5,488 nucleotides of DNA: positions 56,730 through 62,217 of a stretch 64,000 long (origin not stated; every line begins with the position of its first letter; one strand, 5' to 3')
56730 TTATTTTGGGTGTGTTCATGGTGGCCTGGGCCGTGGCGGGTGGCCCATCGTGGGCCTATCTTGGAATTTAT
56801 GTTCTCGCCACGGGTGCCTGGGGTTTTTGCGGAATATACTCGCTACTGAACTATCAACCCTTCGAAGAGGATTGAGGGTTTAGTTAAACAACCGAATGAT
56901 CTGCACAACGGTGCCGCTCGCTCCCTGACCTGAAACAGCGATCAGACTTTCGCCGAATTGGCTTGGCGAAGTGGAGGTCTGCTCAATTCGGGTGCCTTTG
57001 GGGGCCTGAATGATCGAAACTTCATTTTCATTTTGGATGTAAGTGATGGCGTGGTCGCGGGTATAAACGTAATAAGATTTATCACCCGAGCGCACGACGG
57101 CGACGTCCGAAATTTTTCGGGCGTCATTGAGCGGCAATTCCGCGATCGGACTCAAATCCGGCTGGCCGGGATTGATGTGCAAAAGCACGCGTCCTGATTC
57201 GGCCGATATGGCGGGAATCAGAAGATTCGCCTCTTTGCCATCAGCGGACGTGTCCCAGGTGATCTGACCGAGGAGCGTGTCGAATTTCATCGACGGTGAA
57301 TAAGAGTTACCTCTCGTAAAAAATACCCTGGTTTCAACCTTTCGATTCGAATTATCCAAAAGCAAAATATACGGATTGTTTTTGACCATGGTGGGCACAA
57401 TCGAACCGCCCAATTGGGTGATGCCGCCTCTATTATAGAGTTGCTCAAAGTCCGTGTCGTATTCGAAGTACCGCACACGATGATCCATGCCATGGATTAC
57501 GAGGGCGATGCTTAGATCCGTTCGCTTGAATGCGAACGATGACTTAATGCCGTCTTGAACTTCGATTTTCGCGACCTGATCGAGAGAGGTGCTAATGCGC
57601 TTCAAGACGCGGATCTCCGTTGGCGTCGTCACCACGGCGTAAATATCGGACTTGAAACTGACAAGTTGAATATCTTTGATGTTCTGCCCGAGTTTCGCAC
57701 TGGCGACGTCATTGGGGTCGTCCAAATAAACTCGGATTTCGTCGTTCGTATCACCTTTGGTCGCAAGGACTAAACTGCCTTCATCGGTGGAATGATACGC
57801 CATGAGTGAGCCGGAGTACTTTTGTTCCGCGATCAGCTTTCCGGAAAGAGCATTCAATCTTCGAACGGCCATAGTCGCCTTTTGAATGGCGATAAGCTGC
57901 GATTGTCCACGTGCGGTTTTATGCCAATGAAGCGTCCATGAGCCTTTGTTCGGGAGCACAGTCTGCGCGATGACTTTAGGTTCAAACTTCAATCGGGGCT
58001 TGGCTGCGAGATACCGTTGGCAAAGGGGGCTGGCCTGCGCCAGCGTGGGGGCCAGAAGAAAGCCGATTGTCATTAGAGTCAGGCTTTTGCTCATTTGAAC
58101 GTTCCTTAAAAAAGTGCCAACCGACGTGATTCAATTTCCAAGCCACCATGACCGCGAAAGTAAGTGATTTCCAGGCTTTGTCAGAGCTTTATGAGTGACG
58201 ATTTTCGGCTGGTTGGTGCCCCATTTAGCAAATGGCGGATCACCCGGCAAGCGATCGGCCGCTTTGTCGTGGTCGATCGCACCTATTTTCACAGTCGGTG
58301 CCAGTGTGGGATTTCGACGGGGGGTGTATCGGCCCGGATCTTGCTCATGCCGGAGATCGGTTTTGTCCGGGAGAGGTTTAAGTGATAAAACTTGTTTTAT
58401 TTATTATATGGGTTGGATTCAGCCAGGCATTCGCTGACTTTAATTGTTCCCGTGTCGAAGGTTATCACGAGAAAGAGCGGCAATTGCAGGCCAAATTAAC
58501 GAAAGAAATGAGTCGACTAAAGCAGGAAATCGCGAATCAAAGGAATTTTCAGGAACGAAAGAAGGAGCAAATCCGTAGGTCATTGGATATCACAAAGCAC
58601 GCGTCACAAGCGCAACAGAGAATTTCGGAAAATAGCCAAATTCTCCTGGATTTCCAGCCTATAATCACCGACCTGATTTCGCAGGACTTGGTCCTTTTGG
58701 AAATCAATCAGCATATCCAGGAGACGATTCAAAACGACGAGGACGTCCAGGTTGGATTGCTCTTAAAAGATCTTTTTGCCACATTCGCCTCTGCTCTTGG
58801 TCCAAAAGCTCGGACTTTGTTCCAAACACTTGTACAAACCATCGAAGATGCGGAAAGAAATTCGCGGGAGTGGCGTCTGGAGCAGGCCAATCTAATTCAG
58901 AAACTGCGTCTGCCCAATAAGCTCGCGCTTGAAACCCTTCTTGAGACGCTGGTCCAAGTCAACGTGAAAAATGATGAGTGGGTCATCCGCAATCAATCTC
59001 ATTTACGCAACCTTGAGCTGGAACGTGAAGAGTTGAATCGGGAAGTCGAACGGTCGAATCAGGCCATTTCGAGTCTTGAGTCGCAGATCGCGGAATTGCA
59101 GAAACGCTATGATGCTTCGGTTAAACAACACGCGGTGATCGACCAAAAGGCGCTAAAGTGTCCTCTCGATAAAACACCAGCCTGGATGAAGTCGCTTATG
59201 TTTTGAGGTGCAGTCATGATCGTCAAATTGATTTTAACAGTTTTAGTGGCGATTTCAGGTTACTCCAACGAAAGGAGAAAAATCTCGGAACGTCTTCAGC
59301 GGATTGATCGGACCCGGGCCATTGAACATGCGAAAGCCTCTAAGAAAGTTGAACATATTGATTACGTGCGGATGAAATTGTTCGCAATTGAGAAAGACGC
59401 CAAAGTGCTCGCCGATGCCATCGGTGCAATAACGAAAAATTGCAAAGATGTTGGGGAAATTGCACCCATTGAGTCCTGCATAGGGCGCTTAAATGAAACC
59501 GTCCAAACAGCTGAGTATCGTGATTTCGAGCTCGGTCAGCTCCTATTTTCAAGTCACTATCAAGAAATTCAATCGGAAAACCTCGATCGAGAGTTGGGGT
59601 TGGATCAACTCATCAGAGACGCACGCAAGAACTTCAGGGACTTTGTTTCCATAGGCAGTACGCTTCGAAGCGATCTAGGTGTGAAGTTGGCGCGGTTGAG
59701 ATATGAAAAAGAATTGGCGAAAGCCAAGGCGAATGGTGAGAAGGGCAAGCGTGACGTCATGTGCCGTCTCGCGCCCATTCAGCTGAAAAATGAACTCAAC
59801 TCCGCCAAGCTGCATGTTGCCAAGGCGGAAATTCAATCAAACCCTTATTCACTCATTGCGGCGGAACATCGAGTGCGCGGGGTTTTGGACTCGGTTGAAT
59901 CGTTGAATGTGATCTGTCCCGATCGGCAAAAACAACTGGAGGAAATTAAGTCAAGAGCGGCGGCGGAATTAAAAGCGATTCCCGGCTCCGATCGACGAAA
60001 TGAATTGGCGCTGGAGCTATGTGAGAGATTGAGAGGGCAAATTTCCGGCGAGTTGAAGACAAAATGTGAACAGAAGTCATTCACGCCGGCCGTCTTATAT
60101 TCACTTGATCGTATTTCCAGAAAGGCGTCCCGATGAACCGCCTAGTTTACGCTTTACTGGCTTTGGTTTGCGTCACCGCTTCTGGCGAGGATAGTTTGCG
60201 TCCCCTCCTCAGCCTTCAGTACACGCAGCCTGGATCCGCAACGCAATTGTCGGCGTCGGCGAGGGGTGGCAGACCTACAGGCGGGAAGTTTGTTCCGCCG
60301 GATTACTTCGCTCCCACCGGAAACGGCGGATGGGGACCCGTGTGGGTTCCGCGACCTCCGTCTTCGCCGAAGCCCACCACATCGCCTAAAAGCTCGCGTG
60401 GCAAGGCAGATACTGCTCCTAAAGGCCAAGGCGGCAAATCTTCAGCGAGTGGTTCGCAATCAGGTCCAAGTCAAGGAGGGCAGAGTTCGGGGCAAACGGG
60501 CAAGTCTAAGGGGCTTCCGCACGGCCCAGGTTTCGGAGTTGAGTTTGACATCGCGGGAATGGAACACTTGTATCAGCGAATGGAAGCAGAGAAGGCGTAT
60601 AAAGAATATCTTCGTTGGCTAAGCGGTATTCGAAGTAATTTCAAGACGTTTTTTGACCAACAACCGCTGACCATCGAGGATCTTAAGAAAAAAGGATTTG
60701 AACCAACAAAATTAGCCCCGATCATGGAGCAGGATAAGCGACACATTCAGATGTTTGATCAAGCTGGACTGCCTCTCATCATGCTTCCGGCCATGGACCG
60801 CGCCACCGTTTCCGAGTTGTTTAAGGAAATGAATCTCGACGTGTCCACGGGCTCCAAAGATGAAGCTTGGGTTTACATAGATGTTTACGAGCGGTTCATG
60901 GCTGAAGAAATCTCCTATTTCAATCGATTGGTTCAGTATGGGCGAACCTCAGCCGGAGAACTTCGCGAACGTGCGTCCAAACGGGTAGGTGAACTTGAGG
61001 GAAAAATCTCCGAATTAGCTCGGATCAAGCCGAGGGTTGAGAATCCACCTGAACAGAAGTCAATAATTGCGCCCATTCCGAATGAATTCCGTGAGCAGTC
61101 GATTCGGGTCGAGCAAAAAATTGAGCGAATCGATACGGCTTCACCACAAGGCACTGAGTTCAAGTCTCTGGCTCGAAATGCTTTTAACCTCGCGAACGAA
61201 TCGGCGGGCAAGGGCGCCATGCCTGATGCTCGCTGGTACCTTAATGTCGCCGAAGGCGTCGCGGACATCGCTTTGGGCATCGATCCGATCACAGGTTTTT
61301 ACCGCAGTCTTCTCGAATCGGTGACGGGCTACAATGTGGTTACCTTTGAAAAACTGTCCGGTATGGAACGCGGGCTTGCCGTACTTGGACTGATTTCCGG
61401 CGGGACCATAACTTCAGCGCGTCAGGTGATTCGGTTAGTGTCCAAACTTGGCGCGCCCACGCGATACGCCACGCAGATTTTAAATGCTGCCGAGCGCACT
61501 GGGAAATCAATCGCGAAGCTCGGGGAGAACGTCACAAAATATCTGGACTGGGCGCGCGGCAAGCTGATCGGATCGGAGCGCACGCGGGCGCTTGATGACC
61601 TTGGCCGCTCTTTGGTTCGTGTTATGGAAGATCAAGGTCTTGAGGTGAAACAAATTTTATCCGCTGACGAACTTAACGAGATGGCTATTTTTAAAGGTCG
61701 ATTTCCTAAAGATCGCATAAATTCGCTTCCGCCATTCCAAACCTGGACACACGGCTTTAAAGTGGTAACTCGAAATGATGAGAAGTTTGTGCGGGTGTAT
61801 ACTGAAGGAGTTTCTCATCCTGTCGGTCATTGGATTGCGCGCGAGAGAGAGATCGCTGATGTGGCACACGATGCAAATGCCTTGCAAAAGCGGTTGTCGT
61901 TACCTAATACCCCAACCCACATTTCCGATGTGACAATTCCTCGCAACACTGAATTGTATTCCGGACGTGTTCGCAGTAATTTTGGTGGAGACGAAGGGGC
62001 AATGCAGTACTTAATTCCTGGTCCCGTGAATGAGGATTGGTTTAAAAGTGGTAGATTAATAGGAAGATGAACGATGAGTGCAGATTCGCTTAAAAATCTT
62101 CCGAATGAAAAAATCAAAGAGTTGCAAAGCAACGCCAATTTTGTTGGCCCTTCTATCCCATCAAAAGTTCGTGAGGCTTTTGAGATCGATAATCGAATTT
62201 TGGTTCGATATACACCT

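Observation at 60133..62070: Sec-signal protein with a PT-TG-like module and a TNT/NADase-like toxin head, with no recognisable delivery system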

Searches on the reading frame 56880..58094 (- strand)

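Call 4: search_protein_families(library=pfam, proteins=[window:56880-58094:-], max_evalue=1)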
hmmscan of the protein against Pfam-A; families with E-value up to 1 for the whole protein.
window:56880-58094:- (404 aa): 2 families
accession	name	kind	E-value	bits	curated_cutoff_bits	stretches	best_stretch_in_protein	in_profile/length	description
PF04347.18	FliO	-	0.035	14.6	22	0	130-169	25-64/91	Flagellar biosynthesis protein, FliO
PF16421.10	E2F_CC-MB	-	0.082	13.5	33.9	1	340-375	36-73/96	E2F transcription factor CC-MB domain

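Call 5: search_protein_families(library=ncbifam, proteins=[window:56880-58094:-], max_evalue=1)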
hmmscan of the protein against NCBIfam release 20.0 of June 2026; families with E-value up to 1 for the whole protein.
window:56880-58094:- (404 aa): 1 family
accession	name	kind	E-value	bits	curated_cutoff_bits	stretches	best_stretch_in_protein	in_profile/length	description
NF002046.0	PRK00872.1-2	equivalog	0.17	12.1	184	0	189-212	5-28/95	hypothetical protein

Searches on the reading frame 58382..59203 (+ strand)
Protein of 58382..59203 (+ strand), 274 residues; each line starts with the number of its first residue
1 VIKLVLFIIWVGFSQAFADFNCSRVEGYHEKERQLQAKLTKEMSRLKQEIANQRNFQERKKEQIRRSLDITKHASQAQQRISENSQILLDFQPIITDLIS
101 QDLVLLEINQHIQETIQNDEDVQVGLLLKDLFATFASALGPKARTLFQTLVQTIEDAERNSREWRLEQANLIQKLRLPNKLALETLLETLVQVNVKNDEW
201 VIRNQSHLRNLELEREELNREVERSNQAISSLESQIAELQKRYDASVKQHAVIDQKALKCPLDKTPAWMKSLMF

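Call 4: search_protein_families(library=pfam, proteins=[window:58382-59203:+], max_evalue=1)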
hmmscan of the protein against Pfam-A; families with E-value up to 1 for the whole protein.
window:58382-59203:+ (274 aa): 4 families
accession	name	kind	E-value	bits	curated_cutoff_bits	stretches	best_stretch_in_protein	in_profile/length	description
PF24423.1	OVT1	-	0.01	16.6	30.9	1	206-256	22-72/100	Major antigen, helical domain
PF04977.20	DivIC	-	0.014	15.6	28.9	2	201-245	12-56/80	Septum formation initiator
PF04791.21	LMBR1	-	0.014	14.7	31.9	1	4-166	172-297/510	LMBR1-like membrane protein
PF08432.15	Vfa1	-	0.27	12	27.3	0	29-75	57-103/179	AAA-ATPase Vps4-associated protein 1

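Call 5: search_protein_families(library=ncbifam, proteins=[window:58382-59203:+], max_evalue=1)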
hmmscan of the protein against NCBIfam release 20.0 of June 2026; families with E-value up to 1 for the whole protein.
window:58382-59203:+ (274 aa): 1 family
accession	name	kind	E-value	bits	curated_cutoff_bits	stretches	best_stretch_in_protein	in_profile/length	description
NF047421.1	YfmH_fam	equivalog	0.04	13.1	250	1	18-118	315-413/425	EF-P 5-aminopentanol modification-associated protein YfmH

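Call 110: search_protein_families(library=padloc, proteins=[window:58382-59203:+], max_evalue=0.01)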
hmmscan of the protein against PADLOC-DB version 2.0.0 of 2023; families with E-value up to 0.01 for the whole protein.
window:58382-59203:+ (274 aa): 1 family
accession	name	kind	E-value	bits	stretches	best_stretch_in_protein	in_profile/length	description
PDLC02743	PbeC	-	2.5e-05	21.1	1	107-253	348-495/622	PbeC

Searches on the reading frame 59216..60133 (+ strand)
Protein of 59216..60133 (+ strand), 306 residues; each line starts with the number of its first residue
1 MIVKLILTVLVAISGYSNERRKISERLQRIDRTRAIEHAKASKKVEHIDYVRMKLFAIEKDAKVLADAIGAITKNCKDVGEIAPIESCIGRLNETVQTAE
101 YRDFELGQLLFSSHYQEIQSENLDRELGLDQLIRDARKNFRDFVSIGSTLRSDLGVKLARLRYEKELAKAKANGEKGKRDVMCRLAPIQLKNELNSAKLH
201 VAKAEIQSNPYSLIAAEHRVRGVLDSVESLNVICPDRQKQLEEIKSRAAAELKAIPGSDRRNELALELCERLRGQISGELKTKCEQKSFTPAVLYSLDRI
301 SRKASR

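Call 4: search_protein_families(library=pfam, proteins=[window:59216-60133:+], max_evalue=1)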
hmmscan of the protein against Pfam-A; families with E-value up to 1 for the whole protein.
window:59216-60133:+ (306 aa): 2 families
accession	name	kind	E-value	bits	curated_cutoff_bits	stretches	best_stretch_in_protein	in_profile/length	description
PF06009.19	Laminin_II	-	0.0024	18.3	33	1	9-99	15-102/138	Laminin Domain II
PF05266.19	DUF724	-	0.095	13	38.4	1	17-100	101-178/188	Protein of unknown function (DUF724)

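Call 5: search_protein_families(library=ncbifam, proteins=[window:59216-60133:+], max_evalue=1)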
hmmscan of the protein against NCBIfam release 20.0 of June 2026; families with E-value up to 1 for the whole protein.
window:59216-60133:+ (306 aa): 0 families

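Call 110: search_protein_families(library=padloc, proteins=[window:59216-60133:+], max_evalue=0.01)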
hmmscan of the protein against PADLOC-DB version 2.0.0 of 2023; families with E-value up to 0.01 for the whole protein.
window:59216-60133:+ (306 aa): 0 families

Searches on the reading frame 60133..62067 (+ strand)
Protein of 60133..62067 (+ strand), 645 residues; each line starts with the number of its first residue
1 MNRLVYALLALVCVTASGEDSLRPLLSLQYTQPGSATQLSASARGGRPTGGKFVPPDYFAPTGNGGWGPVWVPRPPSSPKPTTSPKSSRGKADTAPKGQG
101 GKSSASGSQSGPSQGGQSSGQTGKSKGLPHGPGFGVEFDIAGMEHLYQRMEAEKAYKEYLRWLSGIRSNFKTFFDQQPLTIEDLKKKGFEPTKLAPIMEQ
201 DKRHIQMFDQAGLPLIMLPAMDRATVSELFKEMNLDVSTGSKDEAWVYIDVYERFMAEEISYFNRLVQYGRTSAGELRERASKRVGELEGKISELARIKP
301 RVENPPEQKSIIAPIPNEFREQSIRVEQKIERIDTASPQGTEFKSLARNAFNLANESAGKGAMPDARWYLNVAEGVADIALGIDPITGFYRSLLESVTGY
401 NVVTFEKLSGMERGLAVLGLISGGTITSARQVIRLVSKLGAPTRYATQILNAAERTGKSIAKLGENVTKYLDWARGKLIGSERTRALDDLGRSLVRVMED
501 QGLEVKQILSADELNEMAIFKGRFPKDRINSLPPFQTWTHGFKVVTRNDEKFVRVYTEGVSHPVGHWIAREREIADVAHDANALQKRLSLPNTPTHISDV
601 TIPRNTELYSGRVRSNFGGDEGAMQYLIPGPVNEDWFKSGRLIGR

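Call 4: search_protein_families(library=pfam, proteins=[window:60133-62067:+], max_evalue=1)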
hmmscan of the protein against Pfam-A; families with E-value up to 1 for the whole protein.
window:60133-62067:+ (645 aa): 2 families
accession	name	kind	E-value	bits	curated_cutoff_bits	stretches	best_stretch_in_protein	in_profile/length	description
PF14449.11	PT-TG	-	3.3e-07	30.6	23.5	1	375-432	3-52/68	Pre-toxin TG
PF20875.2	SidC_C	-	0.079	13.8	27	1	226-256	72-102/123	SidC, C-terminal domain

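Call 5: search_protein_families(library=ncbifam, proteins=[window:60133-62067:+], max_evalue=1)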
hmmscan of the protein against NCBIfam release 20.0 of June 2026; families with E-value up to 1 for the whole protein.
window:60133-62067:+ (645 aa): 1 family
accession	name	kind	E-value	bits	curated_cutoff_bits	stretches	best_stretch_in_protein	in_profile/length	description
TIGR02044.1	CueR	equivalog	0.043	13.9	147.4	1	255-303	58-106/127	Cu(I)-responsive transcriptional regulator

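Call 6: find_homologous_proteins(query=window:60133-62067:+)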
Query window:60133-62067:+ (645 aa): 1 proteins with E <= 0.001 among 8000 candidates.
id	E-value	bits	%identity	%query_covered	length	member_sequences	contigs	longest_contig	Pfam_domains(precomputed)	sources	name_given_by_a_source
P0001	0.0e+0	1461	100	100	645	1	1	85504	PF14449.12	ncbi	-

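Call 11: find_encoding_contigs(protein=P0001, flank=10000, max_places=3)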
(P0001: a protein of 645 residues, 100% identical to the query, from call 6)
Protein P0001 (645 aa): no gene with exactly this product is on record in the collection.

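Call 42: list_cluster_members(proteins=[P0001, P0003, P0005, P0006, P0008, P0009, P0021, P0028, P0048, P0110])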
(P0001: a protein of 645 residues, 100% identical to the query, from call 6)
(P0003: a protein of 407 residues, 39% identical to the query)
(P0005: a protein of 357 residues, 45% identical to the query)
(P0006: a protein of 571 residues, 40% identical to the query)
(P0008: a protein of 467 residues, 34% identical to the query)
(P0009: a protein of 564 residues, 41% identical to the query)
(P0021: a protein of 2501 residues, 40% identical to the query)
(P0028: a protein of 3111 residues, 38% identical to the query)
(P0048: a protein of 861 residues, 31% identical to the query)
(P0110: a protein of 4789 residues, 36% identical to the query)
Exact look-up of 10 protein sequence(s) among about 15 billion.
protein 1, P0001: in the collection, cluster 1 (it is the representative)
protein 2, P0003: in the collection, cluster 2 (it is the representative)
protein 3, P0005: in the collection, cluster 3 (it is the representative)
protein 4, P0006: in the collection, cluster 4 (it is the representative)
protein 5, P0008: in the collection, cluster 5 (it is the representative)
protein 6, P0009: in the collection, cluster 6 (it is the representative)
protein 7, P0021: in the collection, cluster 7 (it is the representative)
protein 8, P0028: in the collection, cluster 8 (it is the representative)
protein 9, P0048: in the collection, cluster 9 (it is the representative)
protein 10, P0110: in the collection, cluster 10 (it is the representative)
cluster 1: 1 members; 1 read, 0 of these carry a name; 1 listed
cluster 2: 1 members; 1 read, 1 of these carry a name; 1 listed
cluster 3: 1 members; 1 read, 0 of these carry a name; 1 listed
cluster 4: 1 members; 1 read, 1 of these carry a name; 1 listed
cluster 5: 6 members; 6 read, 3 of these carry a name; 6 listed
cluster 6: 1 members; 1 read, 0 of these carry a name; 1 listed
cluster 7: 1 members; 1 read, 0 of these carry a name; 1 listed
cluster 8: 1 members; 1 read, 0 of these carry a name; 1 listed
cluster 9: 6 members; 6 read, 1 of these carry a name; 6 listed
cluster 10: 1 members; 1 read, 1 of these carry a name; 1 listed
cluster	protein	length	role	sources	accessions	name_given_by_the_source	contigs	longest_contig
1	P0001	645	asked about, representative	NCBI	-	-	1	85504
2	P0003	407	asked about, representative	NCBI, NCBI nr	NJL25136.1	MAG: hypothetical protein HC902_08140 [Calothrix sp. SM1_5_4] | hypothetical protein [Calothrix sp. SM1_5_4]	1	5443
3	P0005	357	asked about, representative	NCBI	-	-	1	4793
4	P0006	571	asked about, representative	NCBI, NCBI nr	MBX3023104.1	MAG: pre-toxin TG domain-containing protein [Bdellovibrionales bacterium] | pre-toxin TG domain-containing protein [Bdellovibrionales bacterium]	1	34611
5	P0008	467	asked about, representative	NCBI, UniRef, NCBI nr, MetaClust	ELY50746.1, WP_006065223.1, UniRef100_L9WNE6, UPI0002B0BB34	hypothetical protein [Natronorubrum bangense] | von Willebrand factor A n=1 Tax=Natronorubrum bangense JCM 10635 TaxID=1227500 ... | status=active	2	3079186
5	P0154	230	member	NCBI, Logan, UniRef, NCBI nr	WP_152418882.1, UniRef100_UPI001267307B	hypothetical protein [Natronorubrum sulfidifaciens] | hypothetical protein n=1 Tax=Natronorubrum sulfidifaciens TaxID=388259 RepID=UPI001267307B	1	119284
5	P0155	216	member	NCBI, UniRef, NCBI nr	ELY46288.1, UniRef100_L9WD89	von Willebrand factor A [Natronorubrum sulfidifaciens JCM 14089] | von Willebrand factor A n=1 Tax=Natronorubrum sulfidifaciens JCM 14089 TaxID=1230460 ...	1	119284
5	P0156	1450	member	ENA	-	-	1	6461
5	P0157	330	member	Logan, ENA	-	-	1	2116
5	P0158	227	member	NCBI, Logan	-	-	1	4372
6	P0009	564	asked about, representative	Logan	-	-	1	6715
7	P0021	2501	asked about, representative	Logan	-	-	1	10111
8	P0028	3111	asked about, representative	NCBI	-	-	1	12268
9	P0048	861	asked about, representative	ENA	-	-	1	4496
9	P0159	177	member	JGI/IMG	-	filamentous hemagglutinin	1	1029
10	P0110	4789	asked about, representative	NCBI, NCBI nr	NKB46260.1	MAG: hypothetical protein GKR77_00530 [Legionellales bacterium] | hypothetical protein [Legionellales bacterium]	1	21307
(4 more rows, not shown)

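Call 110: search_protein_families(library=padloc, proteins=[window:60133-62067:+], max_evalue=0.01)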
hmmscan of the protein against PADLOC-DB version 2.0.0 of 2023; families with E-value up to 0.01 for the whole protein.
window:60133-62067:+ (645 aa): 0 families

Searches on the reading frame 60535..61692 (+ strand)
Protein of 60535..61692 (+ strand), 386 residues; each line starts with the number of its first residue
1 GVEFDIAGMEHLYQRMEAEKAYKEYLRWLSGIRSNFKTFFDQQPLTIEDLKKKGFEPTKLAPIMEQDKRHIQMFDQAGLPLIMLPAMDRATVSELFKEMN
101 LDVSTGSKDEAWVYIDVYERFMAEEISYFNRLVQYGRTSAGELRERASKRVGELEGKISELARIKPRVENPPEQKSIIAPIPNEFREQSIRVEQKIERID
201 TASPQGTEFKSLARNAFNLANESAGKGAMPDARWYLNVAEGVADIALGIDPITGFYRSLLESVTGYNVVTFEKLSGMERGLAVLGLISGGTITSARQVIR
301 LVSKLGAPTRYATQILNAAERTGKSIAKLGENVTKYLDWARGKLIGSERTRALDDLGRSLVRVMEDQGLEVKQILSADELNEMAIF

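Call 80: predict_structure(alignment_id=A8)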
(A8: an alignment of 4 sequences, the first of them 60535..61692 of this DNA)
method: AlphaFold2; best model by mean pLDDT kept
length: 386 residues; sequences in the alignment: 4
mean_pLDDT: 50.3   pTM: 0.31
mean pLDDT of the five models: 50.3, 46.6, 45.7, 43.4, 43.1
residues with pLDDT >= 90: 0; 70-90: 28; 50-70: 164; < 50: 194
segments of 3 or more residues with pLDDT < 50: 1-19, 42-48, 57-85, 103-106, 136-179, 201-206, 247-256, 268-272, 304-306, 340-386
pLDDT, mean of each block of 10 residues (from residue 1): 27 41 57 60 48 48 42 43 50 61 49 55 59 47 38 38 36 41 74 71 50 71 73 64 49 45 49 49 55 57 51 63 56 52 41 40 36 36 34
secondary structure, 60 per line:
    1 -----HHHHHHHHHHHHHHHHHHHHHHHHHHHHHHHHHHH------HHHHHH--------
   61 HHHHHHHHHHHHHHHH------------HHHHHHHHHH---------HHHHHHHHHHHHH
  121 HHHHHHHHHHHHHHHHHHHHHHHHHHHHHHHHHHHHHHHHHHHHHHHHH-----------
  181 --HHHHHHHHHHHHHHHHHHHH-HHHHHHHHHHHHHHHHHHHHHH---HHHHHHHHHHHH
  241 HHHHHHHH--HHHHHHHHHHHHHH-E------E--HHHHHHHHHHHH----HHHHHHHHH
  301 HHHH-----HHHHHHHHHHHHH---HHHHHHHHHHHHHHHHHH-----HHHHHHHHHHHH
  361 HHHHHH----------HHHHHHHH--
elements in order: H6-40 H47-52 H61-76 H89-98 H108-169 H183-202 H204-225 H229-248 H251-264 H276-287 H292-304 H310-322 H326-343 H349-366 H377-384
